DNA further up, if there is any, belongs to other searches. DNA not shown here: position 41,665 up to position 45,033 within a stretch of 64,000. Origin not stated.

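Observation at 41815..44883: Multihaem cytochrome addressed to the cell surface by a type IX secretion C-terminal domain, with dockerin-like repeats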

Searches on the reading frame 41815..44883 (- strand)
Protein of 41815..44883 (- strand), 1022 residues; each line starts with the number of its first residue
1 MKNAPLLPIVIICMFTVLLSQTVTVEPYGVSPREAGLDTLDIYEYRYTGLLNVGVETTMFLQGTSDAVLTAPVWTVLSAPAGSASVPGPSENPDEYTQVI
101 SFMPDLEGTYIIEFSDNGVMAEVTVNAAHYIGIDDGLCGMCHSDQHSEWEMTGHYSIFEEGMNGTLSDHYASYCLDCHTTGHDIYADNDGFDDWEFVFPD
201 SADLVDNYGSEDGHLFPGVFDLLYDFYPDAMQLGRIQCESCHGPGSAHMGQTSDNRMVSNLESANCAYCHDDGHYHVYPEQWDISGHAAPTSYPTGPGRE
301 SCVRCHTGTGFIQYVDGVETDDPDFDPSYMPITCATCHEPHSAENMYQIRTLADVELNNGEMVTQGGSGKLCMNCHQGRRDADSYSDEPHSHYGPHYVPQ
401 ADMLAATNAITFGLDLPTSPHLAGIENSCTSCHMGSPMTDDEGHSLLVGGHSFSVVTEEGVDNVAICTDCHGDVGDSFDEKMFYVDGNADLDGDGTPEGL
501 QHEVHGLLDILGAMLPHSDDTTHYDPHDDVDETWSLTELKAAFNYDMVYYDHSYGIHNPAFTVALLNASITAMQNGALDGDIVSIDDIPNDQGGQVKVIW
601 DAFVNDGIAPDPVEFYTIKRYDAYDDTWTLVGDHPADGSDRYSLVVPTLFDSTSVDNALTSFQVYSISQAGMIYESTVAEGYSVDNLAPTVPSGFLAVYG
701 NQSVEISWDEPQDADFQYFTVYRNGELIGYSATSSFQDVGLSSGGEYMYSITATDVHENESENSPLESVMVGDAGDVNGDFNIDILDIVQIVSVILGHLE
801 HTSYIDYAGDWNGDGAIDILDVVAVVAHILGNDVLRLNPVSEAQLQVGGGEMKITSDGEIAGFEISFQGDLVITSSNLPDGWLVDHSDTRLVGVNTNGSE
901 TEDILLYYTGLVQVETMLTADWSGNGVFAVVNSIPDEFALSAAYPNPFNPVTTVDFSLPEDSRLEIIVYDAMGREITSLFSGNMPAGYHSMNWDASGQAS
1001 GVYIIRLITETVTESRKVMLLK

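Call 3: search_protein_families(library=pfam, proteins=[window:41815-44883:-], max_evalue=1)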
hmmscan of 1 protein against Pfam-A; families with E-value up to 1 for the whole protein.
window:41815-44883:- (1022 aa): 12 families
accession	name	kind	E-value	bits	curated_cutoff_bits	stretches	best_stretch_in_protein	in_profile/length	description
PF14522.11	Cytochrome_C7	-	3.2e-13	49.7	24.8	4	235-307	13-67/67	Cytochrome c7 and related cytochrome c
PF22113.1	Mtrc-MtrF_II-IV_dom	-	6.7e-11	42.5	30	4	259-344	77-169/176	Outer membrane cytochrome MtrC/MtrF-like, domains II/IV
PF13860.13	FlgD_ig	-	7.8e-08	32.6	27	1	953-1005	13-71/79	FlgD Ig-like domain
PF18962.6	Por_Secre_tail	-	1.4e-07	32.1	27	1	944-1019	2-74/75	Secretion system C-terminal sorting domain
PF00404.24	Dockerin_1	-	1.6e-07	31.8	22.9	2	774-829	1-56/57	Dockerin type I domain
PF14537.11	Cytochrom_c3_2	-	4e-05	24.4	25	2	299-347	26-73/79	Cytochrome c3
PF09699.15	Paired_CXXCH_1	-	0.0045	17.1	20.6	1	334-378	9-38/41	Doubled CXXCH motif (Paired_CXXCH_1)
PF13435.11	Cytochrome_C554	-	0.017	16.5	20.8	1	138-183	2-60/84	Cytochrome c554 and c-prime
PF18370.7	RGI_lyase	-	0.022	15.6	27.8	1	694-762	9-81/86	Rhamnogalacturonan I lyases beta-sheet domain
PF00684.25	DnaJ_CXXCXGXG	-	0.03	15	32.7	1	237-275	17-53/65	DnaJ central domain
PF17026.10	zf-RRPl_C4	-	0.26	11.9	28.9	0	116-182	33-91/108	Putative ribonucleoprotein zinc-finger pf C4 type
PF03264.19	Cytochrom_NNT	-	0.39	10.9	24.1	1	251-309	114-167/174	NapC/NirT cytochrome c family, N-terminal region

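Call 4: search_protein_families(library=ncbifam, proteins=[window:41815-44883:-], max_evalue=1)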
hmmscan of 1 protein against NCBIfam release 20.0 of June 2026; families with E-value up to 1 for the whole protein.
window:41815-44883:- (1022 aa): 11 families
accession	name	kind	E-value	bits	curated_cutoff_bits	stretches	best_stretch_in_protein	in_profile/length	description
NF041198.1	UshA_like_PCGU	equivalog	2.4e-14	52.8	275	3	232-274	469-512/519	UshA-like (seleno)protein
TIGR04183.1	Por_Secre_tail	domain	1.6e-10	40.8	23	1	944-1019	2-70/72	T9SS type A sorting domain-containing protein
NF041611.1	exoglucan_CbhB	equivalog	5.6e-10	37.9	1950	1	666-769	778-884/997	exoglucanase CbhB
TIGR03508.1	decahem_SO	subfamily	3.5e-08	33.2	192.2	2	298-382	1-83/258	DmsE family decaheme c-type cytochrome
NF041028.1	decahem_GSU2203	exception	1.3e-07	31.1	325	2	235-279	67-117/317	GSU2203 family decaheme c-type cytochrome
NF038113.1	T9SSA_dep_M36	equivalog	2.9e-05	22.4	885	1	941-1020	793-868/869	T9SS-dependent M36 family metallopeptidase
NF052323.1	T9SSA_dep_M6i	equivalog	3.9e-05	21.8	600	1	944-1015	961-1031/1043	T9SS-dependent M6-like inactivated metalloprotease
NF045713.1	CxxCH_16_HmcA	equivalog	0.00034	19.4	400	2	237-354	176-268/541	sulfate respiration complex hexadecaheme cytochrome HmcA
TIGR01905.1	paired_CXXCH_1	subfamily_domain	0.0018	18.1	25.2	1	334-350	9-25/41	doubled CXXCH domain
NF005176.1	PRK06655.1-1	equivalog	0.0063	16.5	230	1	960-1010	95-150/197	flagellar hook assembly protein FlgD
NF058586.1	HNHNucHlpB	equivalog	0.1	13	130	1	138-188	6-54/99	HNH nuclease-like protein HlpB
